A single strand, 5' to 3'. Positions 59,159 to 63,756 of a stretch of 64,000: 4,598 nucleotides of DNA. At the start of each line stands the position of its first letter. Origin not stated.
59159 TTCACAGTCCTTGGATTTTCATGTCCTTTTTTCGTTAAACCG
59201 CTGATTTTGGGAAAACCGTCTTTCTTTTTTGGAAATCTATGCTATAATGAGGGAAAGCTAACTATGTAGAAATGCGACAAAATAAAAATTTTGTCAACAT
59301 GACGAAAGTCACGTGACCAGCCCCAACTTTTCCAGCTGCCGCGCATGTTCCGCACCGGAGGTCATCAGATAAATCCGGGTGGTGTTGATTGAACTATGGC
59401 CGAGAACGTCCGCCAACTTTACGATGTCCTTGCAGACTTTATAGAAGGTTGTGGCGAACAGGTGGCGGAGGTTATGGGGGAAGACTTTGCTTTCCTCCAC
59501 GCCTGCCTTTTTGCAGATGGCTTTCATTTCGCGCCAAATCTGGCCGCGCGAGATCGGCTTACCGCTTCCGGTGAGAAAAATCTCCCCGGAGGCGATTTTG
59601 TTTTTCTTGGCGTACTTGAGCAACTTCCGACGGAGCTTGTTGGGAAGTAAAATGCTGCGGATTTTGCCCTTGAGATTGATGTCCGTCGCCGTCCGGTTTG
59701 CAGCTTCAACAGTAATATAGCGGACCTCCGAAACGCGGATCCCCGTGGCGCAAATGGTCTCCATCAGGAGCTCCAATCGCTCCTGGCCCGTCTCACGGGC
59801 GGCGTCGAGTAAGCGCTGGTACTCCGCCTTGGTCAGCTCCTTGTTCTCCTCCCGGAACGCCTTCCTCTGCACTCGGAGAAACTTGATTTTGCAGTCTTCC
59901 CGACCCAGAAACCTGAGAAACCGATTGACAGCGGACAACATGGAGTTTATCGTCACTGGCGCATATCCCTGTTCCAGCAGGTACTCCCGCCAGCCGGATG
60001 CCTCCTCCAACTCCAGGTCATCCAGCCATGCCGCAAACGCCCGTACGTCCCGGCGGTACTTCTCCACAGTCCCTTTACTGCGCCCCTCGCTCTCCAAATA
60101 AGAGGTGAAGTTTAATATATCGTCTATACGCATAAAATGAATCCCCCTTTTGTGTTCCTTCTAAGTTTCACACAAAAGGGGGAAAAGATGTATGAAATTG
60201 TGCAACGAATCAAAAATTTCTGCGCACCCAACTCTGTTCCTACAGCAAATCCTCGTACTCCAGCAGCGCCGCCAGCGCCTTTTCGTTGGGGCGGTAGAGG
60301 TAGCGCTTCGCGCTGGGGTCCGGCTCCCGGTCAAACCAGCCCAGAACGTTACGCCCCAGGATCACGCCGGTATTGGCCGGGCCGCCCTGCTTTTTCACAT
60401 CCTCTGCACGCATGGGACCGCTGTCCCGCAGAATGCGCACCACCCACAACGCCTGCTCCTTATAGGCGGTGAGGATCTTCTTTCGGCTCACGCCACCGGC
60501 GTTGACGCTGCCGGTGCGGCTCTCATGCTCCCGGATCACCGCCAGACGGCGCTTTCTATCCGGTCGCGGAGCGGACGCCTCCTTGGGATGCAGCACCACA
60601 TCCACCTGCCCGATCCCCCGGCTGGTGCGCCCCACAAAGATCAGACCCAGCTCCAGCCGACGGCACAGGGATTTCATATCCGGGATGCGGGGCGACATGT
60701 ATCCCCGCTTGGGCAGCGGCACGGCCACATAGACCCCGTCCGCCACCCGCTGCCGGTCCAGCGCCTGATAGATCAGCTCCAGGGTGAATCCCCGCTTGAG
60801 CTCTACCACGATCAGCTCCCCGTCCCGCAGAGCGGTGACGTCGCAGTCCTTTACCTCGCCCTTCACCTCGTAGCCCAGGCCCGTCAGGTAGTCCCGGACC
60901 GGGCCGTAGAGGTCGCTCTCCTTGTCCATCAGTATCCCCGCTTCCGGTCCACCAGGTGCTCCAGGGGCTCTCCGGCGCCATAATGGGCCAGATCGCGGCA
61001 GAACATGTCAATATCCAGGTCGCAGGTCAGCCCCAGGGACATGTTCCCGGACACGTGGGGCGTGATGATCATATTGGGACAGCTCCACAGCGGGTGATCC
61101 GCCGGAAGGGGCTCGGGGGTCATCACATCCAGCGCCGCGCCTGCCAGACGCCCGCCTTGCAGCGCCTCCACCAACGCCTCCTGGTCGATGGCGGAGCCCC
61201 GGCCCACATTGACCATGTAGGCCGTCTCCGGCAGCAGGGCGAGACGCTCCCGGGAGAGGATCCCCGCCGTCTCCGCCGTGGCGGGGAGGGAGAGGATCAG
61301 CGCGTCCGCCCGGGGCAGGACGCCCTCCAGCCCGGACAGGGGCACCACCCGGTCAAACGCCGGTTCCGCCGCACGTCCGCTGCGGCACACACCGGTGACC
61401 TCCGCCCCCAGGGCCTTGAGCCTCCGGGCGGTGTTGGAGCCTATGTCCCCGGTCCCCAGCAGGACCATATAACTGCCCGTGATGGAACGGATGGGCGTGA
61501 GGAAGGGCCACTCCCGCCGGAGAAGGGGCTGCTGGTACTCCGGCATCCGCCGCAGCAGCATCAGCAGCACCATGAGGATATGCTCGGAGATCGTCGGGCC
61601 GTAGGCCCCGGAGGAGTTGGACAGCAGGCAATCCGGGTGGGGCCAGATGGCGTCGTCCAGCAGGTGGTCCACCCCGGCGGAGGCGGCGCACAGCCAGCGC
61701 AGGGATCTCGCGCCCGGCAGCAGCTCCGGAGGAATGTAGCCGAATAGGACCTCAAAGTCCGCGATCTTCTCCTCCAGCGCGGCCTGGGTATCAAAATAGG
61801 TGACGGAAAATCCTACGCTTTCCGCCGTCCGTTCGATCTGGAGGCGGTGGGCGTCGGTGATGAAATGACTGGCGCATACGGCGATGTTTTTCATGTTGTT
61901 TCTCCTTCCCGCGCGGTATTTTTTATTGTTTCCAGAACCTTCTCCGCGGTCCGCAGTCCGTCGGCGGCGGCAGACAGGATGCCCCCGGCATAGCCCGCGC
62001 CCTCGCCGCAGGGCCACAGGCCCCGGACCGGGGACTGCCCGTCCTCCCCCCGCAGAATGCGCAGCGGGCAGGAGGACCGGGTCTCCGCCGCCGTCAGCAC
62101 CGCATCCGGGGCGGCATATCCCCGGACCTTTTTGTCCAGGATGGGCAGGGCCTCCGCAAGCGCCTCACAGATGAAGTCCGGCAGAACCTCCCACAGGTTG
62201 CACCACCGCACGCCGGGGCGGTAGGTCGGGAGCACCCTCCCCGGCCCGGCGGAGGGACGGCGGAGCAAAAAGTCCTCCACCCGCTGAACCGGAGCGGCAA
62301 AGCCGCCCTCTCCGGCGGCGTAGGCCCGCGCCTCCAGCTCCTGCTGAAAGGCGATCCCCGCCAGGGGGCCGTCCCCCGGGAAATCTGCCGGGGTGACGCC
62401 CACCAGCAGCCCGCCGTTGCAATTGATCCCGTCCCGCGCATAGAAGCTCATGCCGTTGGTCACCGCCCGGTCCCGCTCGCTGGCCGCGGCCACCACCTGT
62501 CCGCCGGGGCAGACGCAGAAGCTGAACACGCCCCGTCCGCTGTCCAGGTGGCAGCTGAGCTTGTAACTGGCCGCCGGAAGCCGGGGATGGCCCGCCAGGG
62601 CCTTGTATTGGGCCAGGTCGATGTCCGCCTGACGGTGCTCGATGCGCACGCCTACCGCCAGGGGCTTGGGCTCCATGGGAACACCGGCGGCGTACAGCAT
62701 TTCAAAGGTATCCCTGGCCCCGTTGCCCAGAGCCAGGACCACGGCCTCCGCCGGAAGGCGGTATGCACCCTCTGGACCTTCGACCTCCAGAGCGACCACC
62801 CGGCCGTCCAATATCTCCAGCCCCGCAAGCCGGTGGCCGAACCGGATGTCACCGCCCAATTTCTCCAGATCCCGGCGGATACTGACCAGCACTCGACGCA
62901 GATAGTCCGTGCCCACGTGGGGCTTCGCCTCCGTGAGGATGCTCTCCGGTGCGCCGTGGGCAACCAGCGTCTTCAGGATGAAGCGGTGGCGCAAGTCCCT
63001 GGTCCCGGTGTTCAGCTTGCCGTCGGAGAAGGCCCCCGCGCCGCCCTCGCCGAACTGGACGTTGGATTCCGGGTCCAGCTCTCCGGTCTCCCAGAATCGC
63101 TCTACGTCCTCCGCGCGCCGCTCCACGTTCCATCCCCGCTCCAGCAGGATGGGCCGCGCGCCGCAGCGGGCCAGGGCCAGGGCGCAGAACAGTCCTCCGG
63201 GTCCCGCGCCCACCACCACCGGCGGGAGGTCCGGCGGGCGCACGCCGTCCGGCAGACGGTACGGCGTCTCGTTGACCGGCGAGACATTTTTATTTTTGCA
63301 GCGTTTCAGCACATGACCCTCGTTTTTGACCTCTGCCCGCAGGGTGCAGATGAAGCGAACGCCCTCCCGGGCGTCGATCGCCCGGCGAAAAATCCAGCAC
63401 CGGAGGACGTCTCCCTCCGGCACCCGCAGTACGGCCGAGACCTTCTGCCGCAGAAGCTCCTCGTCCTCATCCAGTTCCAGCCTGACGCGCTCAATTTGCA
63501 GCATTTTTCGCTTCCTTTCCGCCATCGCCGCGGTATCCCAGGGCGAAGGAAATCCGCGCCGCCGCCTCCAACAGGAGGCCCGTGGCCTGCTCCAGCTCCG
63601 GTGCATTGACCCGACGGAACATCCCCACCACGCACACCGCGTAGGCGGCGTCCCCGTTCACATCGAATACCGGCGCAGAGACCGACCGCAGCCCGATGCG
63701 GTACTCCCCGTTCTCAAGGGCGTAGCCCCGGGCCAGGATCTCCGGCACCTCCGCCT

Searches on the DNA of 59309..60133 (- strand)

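Call 24: search_rna_families(sources=[L001, L002, L004, L006, L007, L008, L009, L010, L011, L012, L013, L014], threshold=gathering)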
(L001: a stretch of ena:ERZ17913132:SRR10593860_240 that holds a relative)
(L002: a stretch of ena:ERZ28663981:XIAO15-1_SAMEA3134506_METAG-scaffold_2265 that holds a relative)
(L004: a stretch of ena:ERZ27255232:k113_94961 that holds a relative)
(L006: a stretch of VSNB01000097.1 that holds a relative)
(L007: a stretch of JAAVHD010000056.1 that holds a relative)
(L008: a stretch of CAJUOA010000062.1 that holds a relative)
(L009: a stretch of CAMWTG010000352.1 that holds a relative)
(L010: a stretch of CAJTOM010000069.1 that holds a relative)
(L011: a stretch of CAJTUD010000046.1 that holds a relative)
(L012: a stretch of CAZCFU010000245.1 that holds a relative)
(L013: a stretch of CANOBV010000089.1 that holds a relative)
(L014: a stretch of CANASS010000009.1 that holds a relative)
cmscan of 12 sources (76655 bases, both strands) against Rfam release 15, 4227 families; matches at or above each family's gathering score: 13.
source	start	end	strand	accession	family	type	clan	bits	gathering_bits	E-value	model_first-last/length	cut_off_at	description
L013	1504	1598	+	RF01051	c-di-GMP-I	Cis-reg; riboswitch;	CL00126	76.5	35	3.6e-13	1-87/87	no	c-di-GMP-I riboswitch aptamer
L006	6522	6594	+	RF00005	tRNA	Gene; tRNA;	CL00001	65.9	29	5e-12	1-71/71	no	tRNA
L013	1599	1688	+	RF01051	c-di-GMP-I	Cis-reg; riboswitch;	CL00126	64.6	35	2.8e-10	1-87/87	no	c-di-GMP-I riboswitch aptamer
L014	1594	1692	+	RF01051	c-di-GMP-I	Cis-reg; riboswitch;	CL00126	63.5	35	5.1e-10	1-87/87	no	c-di-GMP-I riboswitch aptamer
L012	612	693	+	RF01051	c-di-GMP-I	Cis-reg; riboswitch;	CL00126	62.5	35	9e-10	1-87/87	no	c-di-GMP-I riboswitch aptamer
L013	1690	1771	+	RF01051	c-di-GMP-I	Cis-reg; riboswitch;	CL00126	61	35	2.1e-09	1-87/87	no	c-di-GMP-I riboswitch aptamer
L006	3876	3958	+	RF01051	c-di-GMP-I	Cis-reg; riboswitch;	CL00126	58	35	1.2e-08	1-87/87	no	c-di-GMP-I riboswitch aptamer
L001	5275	5363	+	RF01051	c-di-GMP-I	Cis-reg; riboswitch;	CL00126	56.5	35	2.7e-08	1-87/87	no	c-di-GMP-I riboswitch aptamer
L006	3763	3875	+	RF01051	c-di-GMP-I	Cis-reg; riboswitch;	CL00126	55.9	35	3.7e-08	1-87/87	no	c-di-GMP-I riboswitch aptamer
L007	3867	3960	+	RF01051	c-di-GMP-I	Cis-reg; riboswitch;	CL00126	52.9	35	2e-07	1-87/87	no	c-di-GMP-I riboswitch aptamer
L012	839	933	+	RF01051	c-di-GMP-I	Cis-reg; riboswitch;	CL00126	51.8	35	3.8e-07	1-87/87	no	c-di-GMP-I riboswitch aptamer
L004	1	77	+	RF01051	c-di-GMP-I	Cis-reg; riboswitch;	CL00126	49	35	1.8e-06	13-87/87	5'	c-di-GMP-I riboswitch aptamer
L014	1360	1442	+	RF01051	c-di-GMP-I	Cis-reg; riboswitch;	CL00126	45.2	35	1.5e-05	1-87/87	no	c-di-GMP-I riboswitch aptamer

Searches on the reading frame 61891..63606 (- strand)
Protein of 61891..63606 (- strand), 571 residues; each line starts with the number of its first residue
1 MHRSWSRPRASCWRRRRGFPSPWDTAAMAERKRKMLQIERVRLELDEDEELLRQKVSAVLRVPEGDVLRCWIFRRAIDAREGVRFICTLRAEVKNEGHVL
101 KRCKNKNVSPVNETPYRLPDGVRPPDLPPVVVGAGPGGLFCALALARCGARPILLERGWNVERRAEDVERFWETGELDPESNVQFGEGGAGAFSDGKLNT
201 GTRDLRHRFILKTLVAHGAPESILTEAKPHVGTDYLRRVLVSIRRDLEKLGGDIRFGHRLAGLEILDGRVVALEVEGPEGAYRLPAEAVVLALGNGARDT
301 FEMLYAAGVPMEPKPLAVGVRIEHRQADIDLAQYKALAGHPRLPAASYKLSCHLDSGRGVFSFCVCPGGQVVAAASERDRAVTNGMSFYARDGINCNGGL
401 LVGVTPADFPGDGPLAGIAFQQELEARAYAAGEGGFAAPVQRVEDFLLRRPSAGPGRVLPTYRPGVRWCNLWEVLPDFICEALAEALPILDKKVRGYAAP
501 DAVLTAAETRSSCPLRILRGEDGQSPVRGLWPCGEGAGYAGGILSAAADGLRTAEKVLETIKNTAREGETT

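Call 10: search_protein_families(library=pfam, proteins=[window:61891-63606:-], max_evalue=0.01)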
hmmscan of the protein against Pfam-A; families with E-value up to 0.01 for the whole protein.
window:61891-63606:- (571 aa): 9 families
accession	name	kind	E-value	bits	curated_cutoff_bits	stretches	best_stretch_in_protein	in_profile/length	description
PF21688.3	FAD-depend_C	-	1.6e-72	244.3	27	1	315-511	1-197/197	FAD-dependent protein, C-terminal domain-like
PF01266.30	DAO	-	4.9e-08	33.3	27.9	1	237-313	149-223/353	FAD dependent oxidoreductase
PF00890.30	FAD_binding_2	-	1.3e-05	25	20.4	1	130-158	3-31/414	FAD binding domain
PF07992.20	Pyr_redox_2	-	0.00012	22.1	26.1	0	130-158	4-32/291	Pyridine nucleotide-disulphide oxidoreductase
PF13450.12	NAD_binding_8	-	0.00074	20.2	21.9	1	131-161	1-31/68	NAD(P)-binding Rossmann-like domain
PF03486.20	HI0933_like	-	0.00094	19.1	50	1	130-163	4-37/244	HI0933-like protein Rossmann domain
PF01494.25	FAD_binding_3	-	0.0024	17.6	22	1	130-157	5-32/349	FAD binding domain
PF13738.12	Pyr_redox_3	-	0.0027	17.5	30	1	130-159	1-31/305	Pyridine nucleotide-disulphide oxidoreductase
PF12831.13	FAD_oxidored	-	0.0036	17.1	27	0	130-157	3-30/416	FAD dependent oxidoreductase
